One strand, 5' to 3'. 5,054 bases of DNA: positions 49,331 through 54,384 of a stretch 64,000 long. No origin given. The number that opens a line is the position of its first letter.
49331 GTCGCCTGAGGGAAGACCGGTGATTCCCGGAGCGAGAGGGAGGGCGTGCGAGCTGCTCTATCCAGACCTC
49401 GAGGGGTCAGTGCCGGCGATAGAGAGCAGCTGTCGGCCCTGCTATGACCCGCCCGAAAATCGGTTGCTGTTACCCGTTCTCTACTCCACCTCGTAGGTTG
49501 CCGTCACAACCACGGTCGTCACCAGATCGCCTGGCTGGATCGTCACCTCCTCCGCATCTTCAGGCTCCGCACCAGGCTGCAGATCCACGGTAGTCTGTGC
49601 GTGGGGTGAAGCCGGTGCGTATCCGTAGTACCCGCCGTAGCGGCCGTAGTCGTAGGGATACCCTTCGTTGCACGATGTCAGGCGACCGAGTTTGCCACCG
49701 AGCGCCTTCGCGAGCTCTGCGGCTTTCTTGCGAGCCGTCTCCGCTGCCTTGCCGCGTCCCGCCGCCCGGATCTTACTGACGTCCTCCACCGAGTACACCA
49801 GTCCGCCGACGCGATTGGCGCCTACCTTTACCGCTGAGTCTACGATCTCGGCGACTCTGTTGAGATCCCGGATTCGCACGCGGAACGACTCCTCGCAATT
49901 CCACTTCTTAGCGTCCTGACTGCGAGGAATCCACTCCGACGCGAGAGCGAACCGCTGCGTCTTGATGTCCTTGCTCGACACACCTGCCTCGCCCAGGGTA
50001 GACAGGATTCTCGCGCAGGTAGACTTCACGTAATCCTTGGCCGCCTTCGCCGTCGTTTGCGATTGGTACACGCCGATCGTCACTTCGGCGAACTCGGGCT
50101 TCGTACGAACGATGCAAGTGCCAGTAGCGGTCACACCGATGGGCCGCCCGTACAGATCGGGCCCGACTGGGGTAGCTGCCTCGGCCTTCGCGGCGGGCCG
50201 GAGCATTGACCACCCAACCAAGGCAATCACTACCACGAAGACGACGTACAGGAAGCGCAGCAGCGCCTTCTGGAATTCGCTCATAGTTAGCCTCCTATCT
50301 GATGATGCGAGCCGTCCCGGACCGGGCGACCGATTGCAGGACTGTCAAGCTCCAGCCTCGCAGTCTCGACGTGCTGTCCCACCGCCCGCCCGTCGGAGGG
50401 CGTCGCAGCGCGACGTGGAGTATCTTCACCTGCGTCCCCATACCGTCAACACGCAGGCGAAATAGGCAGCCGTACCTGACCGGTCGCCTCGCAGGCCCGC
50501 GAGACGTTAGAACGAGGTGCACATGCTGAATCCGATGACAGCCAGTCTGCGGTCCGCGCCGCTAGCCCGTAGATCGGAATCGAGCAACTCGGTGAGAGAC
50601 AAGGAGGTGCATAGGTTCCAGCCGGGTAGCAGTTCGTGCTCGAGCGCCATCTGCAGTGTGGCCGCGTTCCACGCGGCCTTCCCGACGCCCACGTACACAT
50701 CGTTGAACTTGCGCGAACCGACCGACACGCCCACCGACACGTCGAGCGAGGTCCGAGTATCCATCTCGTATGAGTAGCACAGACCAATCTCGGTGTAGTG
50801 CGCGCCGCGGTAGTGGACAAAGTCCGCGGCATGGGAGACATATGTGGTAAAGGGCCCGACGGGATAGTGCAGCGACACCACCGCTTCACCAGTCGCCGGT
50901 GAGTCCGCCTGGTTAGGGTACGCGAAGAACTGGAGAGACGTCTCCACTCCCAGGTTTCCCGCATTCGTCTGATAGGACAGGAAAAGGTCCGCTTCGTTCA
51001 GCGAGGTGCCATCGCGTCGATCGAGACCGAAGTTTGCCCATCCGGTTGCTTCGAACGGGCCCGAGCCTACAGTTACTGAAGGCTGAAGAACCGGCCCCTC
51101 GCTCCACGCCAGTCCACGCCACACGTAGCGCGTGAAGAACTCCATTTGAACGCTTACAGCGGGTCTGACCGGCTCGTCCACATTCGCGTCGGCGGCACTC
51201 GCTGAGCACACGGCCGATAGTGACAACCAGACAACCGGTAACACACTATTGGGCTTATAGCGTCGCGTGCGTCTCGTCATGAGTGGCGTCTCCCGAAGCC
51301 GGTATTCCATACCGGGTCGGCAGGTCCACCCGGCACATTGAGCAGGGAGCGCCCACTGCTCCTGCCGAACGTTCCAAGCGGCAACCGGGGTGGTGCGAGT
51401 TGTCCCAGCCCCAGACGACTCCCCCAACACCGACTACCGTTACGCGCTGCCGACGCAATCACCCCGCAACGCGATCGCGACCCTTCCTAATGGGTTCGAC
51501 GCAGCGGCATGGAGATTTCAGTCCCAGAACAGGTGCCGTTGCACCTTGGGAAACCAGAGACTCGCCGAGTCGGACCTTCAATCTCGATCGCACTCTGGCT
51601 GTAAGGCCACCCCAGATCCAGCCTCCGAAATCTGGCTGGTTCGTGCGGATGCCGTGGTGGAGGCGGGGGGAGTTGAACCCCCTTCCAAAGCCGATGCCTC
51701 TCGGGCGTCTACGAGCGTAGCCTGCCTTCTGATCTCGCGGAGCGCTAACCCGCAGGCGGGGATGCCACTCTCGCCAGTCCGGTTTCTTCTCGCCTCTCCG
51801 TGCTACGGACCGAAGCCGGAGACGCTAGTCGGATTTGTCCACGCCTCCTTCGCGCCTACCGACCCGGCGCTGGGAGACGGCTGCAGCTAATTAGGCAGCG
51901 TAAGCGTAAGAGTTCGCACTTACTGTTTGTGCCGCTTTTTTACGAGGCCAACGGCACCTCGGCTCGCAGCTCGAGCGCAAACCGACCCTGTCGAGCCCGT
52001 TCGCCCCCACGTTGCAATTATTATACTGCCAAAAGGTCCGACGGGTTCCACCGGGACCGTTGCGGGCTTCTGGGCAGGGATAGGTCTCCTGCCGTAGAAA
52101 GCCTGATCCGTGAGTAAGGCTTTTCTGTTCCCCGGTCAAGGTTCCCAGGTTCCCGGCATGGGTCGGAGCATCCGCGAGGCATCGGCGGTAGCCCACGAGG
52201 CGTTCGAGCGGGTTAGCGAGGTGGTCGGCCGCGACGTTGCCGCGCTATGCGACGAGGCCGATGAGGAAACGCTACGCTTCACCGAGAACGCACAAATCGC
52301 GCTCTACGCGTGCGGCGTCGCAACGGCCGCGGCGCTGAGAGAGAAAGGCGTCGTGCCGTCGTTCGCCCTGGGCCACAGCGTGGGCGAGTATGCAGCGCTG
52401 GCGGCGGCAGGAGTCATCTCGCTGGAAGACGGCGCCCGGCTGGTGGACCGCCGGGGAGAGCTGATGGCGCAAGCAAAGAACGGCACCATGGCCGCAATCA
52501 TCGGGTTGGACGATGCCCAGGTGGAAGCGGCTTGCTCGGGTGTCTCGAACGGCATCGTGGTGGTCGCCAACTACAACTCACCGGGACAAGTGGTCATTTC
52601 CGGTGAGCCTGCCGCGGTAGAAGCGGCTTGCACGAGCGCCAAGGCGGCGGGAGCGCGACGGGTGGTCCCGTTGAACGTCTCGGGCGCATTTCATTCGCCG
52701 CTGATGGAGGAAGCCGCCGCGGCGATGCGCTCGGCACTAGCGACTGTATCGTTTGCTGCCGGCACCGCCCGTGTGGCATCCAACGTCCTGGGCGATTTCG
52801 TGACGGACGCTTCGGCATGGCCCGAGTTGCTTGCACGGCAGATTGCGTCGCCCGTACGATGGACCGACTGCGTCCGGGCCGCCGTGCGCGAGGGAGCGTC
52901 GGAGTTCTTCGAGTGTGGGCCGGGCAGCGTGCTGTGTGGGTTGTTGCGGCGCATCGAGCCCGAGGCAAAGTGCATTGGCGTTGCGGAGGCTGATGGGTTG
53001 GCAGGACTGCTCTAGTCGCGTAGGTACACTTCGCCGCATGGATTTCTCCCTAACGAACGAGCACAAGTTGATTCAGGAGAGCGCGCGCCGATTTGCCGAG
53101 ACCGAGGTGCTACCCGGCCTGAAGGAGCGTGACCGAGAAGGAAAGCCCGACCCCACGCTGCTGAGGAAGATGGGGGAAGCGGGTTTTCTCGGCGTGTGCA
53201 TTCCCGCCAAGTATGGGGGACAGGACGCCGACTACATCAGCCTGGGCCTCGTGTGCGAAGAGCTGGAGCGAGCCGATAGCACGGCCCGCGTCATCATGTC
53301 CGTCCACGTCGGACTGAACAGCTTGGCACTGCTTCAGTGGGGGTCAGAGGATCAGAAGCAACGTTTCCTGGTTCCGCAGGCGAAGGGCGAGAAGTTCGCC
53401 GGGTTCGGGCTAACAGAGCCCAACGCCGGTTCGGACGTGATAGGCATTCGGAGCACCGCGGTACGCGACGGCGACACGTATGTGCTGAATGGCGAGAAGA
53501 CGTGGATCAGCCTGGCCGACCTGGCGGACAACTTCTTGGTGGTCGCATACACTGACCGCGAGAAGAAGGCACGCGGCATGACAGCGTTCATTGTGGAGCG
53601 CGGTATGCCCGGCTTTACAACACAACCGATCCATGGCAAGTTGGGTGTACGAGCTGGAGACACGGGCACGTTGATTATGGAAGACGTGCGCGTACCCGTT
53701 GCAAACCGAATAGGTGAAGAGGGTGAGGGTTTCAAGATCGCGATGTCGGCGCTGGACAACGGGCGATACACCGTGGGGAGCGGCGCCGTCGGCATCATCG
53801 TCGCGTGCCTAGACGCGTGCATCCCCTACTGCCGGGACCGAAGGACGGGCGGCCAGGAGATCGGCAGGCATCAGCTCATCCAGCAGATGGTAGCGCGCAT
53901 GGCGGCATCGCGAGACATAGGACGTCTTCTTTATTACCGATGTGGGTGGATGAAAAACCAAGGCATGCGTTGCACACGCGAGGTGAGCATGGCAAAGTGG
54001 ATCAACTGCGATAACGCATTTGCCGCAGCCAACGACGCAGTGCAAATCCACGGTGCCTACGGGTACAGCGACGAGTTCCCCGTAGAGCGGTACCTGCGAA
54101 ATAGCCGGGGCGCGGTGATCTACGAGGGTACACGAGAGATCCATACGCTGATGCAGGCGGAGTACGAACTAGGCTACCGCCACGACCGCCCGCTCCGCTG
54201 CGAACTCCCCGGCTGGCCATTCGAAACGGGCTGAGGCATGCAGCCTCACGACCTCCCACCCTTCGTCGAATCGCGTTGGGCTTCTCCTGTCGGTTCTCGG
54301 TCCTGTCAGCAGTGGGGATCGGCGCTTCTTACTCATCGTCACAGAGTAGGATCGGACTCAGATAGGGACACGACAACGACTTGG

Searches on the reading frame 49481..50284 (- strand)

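Call 52: search_protein_families(library=pfam, proteins=[window:49481-50284:-], max_evalue=0.001)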
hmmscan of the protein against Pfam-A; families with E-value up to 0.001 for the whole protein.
window:49481-50284:- (267 aa): 1 family
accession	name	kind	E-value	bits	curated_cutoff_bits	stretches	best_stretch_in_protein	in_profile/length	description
PF04402.19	SIMPL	-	8.6e-37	127.8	25.2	1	51-264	1-205/205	Protein of unknown function (DUF541)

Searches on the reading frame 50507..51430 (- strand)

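Call 52: search_protein_families(library=pfam, proteins=[window:50507-51430:-], max_evalue=0.001)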
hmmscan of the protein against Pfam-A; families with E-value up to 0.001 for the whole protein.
window:50507-51430:- (307 aa): 1 family
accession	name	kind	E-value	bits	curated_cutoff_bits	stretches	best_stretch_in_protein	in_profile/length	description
PF06629.18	MipA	-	1.9e-05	25.4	24.2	1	176-285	77-197/221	MltA-interacting protein MipA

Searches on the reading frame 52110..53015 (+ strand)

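Call 52: search_protein_families(library=pfam, proteins=[window:52110-53015:+], max_evalue=0.001)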
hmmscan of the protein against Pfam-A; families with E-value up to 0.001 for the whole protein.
window:52110-53015:+ (301 aa): 1 family
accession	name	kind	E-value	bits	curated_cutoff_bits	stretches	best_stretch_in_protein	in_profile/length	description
PF00698.26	Acyl_transf_1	-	1.2e-43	150.2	32.7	1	5-276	2-272/319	Acyl transferase domain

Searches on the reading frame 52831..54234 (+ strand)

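Call 52: search_protein_families(library=pfam, proteins=[window:52831-54234:+], max_evalue=0.001)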
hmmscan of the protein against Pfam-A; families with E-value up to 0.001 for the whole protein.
window:52831-54234:+ (467 aa): 4 families
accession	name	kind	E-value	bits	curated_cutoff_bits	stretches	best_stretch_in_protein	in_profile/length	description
PF00441.29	Acyl-CoA_dh_1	-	1.3e-40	139.4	22.4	1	298-443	1-146/150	Acyl-CoA dehydrogenase, C-terminal domain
PF02771.21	Acyl-CoA_dh_N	-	3.2e-33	114.9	22.9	1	75-187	1-113/113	Acyl-CoA dehydrogenase, N-terminal domain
PF02770.24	Acyl-CoA_dh_M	-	3.6e-26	91.6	33.3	1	192-286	2-97/97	Acyl-CoA dehydrogenase, middle domain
PF08028.16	Acyl-CoA_dh_2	-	1.3e-09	38.8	22.7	1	315-434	3-132/134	Acyl-CoA dehydrogenase, C-terminal domain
